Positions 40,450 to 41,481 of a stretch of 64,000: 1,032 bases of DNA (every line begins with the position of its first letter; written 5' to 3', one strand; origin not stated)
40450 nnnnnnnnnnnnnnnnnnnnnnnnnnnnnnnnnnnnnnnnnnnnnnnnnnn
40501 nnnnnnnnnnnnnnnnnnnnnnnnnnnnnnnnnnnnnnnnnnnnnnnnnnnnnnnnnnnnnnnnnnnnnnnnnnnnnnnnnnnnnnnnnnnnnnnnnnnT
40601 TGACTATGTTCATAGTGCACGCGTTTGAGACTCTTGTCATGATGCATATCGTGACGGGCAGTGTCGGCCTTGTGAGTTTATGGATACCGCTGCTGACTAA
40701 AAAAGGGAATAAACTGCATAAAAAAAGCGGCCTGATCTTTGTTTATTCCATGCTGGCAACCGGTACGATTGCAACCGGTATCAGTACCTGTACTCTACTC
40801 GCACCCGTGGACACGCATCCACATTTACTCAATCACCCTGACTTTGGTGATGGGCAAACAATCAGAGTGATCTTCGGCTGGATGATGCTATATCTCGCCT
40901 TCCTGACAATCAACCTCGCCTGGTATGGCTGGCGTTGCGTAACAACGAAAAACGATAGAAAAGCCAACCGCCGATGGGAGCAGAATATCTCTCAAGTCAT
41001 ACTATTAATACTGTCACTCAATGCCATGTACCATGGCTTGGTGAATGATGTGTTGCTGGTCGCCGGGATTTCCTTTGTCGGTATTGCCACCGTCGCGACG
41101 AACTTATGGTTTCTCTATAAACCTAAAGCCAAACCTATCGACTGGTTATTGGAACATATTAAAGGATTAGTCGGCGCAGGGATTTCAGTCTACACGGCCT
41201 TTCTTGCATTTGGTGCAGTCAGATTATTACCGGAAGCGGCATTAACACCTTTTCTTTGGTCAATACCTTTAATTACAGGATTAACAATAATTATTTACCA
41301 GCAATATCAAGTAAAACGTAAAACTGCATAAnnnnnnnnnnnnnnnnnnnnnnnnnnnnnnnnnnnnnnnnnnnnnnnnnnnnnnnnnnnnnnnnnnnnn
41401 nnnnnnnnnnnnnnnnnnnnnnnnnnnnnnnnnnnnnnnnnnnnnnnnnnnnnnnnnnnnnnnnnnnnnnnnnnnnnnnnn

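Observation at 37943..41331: ATP-grasp ligase / cytochrome P450 / membrane protein cassette wired to a PpsR-type operator inside the PGC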

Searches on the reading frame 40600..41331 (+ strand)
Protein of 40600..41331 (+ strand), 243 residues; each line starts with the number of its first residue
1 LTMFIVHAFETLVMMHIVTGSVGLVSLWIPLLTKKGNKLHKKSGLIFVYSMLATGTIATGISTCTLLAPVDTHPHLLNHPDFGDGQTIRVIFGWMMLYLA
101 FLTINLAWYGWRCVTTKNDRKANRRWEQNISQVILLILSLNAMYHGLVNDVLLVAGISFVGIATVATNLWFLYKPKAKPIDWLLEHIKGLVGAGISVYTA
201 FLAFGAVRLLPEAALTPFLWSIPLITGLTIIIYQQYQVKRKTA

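Call 5: search_protein_families(library=pfam, proteins=[window:40600-41331:+], max_evalue=0.01)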
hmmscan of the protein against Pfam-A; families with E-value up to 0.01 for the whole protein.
window:40600-41331:+ (243 aa): 1 family
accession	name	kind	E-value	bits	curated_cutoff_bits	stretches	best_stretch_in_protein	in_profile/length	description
PF10067.14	DUF2306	-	0.004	17.8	31.6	1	14-71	2-62/147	Predicted membrane protein (DUF2306)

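Call 6: search_protein_families(library=ncbifam, proteins=[window:40600-41331:+], max_evalue=0.01)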
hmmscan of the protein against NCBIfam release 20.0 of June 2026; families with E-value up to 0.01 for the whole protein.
window:40600-41331:+ (243 aa): 0 families

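Call 30: find_homologous_proteins(query=window:40600-41331:+)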
Query window:40600-41331:+ (243 aa): 1727 proteins with E <= 0.001 among 3314 candidates; the best 120 are listed.
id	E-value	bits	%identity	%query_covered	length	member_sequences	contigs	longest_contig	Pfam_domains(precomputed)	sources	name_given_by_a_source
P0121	4.3e-149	513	100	95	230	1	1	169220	-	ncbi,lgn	-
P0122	1.8e-137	475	86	98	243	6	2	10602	-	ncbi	-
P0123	1.9e-130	452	82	100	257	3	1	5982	-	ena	-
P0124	3.5e-129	448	82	98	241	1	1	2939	-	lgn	-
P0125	3.1e-123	428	78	99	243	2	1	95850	-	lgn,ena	-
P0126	1.1e-120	420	76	99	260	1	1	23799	-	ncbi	ncbi:MAG: hypothetical protein AAF410_00020 [Pseudomonadota bacterium]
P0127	1.1e-115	404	76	95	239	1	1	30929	-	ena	-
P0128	7.9e-112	391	71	98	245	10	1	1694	-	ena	-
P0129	3.9e-110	385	71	99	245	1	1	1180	-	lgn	-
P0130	6.3e-110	385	72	99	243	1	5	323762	-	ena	-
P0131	9.8e-110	384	70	99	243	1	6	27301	-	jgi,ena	jgi:hypothetical protein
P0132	5.4e-101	355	65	99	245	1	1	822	-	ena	-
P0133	1.4e-97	344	63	98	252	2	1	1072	-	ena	-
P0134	1.4e-97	344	66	98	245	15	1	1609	-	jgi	jgi:hypothetical protein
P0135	3.6e-96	340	67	99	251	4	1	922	-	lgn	-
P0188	1.1e-83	299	57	98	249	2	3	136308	PF10067.15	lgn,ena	-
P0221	2.2e-82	294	58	95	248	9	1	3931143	-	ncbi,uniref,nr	ncbi:hypothetical protein R0135_08840 [Congregibacter variabilis]|uniref:DUF2306 domain-containing p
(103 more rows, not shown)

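Call 31: find_encoding_contigs(protein=P0121, flank=10000, max_places=2)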
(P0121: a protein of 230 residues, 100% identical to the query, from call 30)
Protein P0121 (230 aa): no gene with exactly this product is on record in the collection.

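Call 35: search_protein_families(library=pfam, alignment_id=A2, max_evalue=0.1)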
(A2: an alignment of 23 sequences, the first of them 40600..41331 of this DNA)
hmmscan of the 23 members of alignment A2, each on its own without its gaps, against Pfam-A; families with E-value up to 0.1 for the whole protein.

A. member 1, window:40600-41331:+ (243 aa): 1 family
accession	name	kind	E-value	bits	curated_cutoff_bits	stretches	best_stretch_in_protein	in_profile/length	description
PF10067.14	DUF2306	-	0.004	17.8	31.6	1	14-71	2-62/147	Predicted membrane protein (DUF2306)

B. families by the number of members that match (of 23 scanned): 4 families
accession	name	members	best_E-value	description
PF10067.14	DUF2306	10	1.3e-05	Predicted membrane protein (DUF2306)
PF23778.1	Phage_holin_2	1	0.0028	Putative phage holin family 2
PF05449.16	Phage_holin_3_7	1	0.009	Putative 3TM holin, Phage_holin_3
PF04971.17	Phage_holin_2_1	1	0.075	Bacteriophage P21 holin S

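Call 44: predict_structure(alignment_id=A2)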
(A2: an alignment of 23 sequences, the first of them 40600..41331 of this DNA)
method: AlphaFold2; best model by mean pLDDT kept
length: 243 residues; sequences in the alignment: 23
mean_pLDDT: 90.2   pTM: 0.89
mean pLDDT of the five models: 90.2, 89.2, 88.1, 87.5, 87.1
residues with pLDDT >= 90: 168; 70-90: 69; 50-70: 6; < 50: 0
segments of 3 or more residues with pLDDT < 50: none
pLDDT, mean of each block of 10 residues (from residue 1): 88 92 90 89 95 95 96 87 88 94 96 89 91 98 96 92 96 89 93 86 71 75 89 93 76
secondary structure, 60 per line:
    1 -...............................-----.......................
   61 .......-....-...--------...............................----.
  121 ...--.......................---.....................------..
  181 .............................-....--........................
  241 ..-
elements in order: H2-32 H38-67 H69-72 H85-115 H120-123 H126-148 H152-172 H179-209 H211-214 H217-242

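Call 48: fold_search(model_id=the predicted structure, library=pdb)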
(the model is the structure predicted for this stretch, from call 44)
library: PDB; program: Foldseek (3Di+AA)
matches with E <= 10: 489; with E <= 0.001: 0
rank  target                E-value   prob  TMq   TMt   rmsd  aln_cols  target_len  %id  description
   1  9lle_R                1.3e-01  0.63  0.28  0.26  21.3       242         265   14  Cryo-EM structure of D1R-Gs in complex with de novo designed GEM targeting TM1/2/4 (released 2026-03-04)
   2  9cbl_R                1.6e-01  0.38  0.25  0.24  16.8       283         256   12  Cryo-EM structure of epinephrine-bound alpha-2A-adrenergic receptor in complex with heterotrimeric Gi-protein (released 2024-09-11)
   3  7vv3_R                2.0e-01  0.33  0.22  0.21  15.2       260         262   13  Cryo-EM structure of pseudoallergen receptor MRGPRX2 complex with linear cortistatin-14 (released 2021-12-01)
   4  7vv4_R                2.0e-01  0.33  0.22  0.21  15.2       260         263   13  Cryo-EM structure of pseudoallergen receptor MRGPRX2 complex with linear cortistatin-14, local (released 2021-12-01)
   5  5w0p_D                2.4e-01  0.38  0.25  0.11  15.9       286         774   10  Crystal structure of rhodopsin bound to visual arrestin determined by X-ray free electron laser (released 2017-08-09)
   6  7e32_R                2.7e-01  0.41  0.27  0.24  16.4       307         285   10  Serotonin 1D (5-HT1D) receptor-Gi protein complex (released 2021-04-21)
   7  8irv_R                2.7e-01  0.28  0.23  0.21  17.6       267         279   12  Dopamine Receptor D5R-Gs-Rotigotine complex (released 2023-06-07)
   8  8hs2_R                2.9e-01  0.21  0.20  0.18  15.8       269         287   12  Orphan GPR20 in complex with Fab046 (released 2023-03-08)
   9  9lrs_R                3.5e-01  0.35  0.26  0.25  14.5       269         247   12  The structure of MRGPRX4 with PSB-18061 (released 2026-02-04)
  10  8ugy_R                3.8e-01  0.28  0.24  0.22  15.3       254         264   14  Serotonin 1E receptor (5-HT1eR)-Gi1 Complex bound with Mianserin (released 2024-05-01)
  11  7piv_R                4.0e-01  0.20  0.20  0.19  22.0       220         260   14  Active Melanocortin-4 receptor (MC4R)- Gs protein complex bound to agonist NDP-alpha-MSH at 2.86 A resolution. (released 2021-11-17)
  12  7trk_R                4.0e-01  0.16  0.19  0.18  15.6       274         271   10  Human M4 muscarinic acetylcholine receptor complex with Gi1 and the agonist iperoxo (released 2023-05-17)
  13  8oyy_B                4.2e-01  0.33  0.26  0.27  15.2       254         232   12  De novo designed soluble GPCR-like fold GLF_32 (released 2023-10-18)
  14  9llj_R                4.3e-01  0.38  0.28  0.26  21.6       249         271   10  Cryo-EM structure of D1R-Gs in complex with de novo designed GEM targetingTM1/2/4 and GEM targeting TM3/4/5, and agoni (released 2026-03-04)
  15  8f6q_A                4.5e-01  0.47  0.26  0.30  16.7       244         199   10  CryoEM structure of designed modular protein oligomer C8-71 (released 2023-11-29)
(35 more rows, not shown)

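Call 51: find_encoding_contigs(protein=P0221, flank=10000, max_places=1)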
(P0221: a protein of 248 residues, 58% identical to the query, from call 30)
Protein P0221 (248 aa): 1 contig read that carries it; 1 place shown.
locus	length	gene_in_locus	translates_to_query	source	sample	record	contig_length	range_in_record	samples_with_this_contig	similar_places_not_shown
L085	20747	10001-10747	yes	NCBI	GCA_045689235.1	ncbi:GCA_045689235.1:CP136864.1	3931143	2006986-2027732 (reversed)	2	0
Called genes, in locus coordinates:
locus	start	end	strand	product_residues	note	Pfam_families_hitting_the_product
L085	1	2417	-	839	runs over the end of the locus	PF00270:DEAD, PF04851:ResIII (weak), PF00271:Helicase_C, PF24473:CON_HrpB, PF08482:HrpB_C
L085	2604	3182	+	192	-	PF01355:HIPIP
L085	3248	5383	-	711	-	PF01011:PQQ, PF13360:PQQ_2, PF13570:Beta-prop_ACSF4 (faint), PF01011:PQQ, PF13360:PQQ_2 (weak), PF13442:Cytochrome_CBB3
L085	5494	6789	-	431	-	PF07690:MFS_1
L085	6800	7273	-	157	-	PF10722:YbjN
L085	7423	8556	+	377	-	PF02655:ATP-grasp_3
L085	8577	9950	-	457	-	PF00067:p450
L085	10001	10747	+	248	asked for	-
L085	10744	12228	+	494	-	PF00070:Pyr_redox (faint), PF00890:FAD_binding_2 (weak), PF01266:DAO, PF01593:Amino_oxidase, PF03486:HI0933_like (faint), PF07992:Pyr_redox_2 (faint), PF13450:NAD_binding_8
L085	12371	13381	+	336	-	-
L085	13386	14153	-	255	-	PF00378:ECH_1, PF16113:ECH_2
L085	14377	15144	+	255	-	PF02412:TSP_3 (faint), PF00691:OmpA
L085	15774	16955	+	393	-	PF02771:Acyl-CoA_dh_N, PF02770:Acyl-CoA_dh_M, PF00441:Acyl-CoA_dh_1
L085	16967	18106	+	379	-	PF02771:Acyl-CoA_dh_N, PF02770:Acyl-CoA_dh_M, PF00441:Acyl-CoA_dh_1, PF08028:Acyl-CoA_dh_2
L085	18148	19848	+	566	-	PF00501:AMP-binding, PF13193:AMP-binding_C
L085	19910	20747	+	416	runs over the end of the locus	PF02771:Acyl-CoA_dh_N, PF02770:Acyl-CoA_dh_M, PF00441:Acyl-CoA_dh_1, PF08028:Acyl-CoA_dh_2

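Call 67: search_protein_families(library=pfam, proteins=[L085:12371-13381:+], max_evalue=0.001)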
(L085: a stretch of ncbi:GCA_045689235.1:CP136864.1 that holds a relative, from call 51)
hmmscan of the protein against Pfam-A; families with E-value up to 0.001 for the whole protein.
L085:12371-13381:+ (336 aa): 0 families
